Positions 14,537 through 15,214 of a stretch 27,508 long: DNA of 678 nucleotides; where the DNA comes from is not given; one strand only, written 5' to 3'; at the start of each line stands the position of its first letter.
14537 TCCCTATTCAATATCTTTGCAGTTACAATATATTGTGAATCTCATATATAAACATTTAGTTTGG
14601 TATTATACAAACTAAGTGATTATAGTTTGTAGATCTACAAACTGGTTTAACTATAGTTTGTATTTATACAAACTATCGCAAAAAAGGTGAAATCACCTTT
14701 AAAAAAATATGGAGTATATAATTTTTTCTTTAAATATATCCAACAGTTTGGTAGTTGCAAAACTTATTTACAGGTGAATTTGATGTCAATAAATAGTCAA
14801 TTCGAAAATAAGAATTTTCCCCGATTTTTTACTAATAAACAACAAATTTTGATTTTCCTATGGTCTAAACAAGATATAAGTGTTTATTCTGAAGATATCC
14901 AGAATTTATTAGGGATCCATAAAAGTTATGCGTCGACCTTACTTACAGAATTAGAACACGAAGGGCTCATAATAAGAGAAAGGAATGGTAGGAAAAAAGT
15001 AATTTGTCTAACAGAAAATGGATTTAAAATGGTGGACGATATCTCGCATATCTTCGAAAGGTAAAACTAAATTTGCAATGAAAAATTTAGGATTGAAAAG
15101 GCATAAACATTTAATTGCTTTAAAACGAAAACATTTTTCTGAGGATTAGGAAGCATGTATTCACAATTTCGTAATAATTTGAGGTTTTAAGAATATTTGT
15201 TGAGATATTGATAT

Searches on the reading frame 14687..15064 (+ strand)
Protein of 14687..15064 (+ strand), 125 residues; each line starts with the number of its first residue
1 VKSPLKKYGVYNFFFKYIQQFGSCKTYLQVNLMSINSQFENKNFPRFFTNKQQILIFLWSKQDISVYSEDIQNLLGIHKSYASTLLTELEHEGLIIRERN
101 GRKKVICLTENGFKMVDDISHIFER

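Call 16: search_protein_families(library=pfam, proteins=[window:14687-15064:+], max_evalue=0.01)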
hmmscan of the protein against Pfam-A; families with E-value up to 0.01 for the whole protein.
window:14687-15064:+ (125 aa): 6 families
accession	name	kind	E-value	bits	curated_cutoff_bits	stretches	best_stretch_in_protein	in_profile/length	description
PF01047.28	MarR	-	3.4e-07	30.5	24.6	1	54-100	8-52/59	MarR family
PF22665.2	DUF6293_C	-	9e-06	26.5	27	1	51-115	51-97/101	DUF6293 C-terminal winged helix domain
PF24034.1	DUF7343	-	0.00021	21.5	27.6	1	60-108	13-61/62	Domain of unknown function (DUF7343)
PF12802.13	MarR_2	-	0.001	19.6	27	1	69-102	24-57/61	MarR family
PF22381.2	Staph_reg_Sar_Rot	-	0.0013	19.2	27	1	53-119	18-85/85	Transcriptional regulator SarA/Rot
PF13545.12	HTH_Crp_2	-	0.0031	17.9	27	1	64-105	21-59/70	Crp-like helix-turn-helix domain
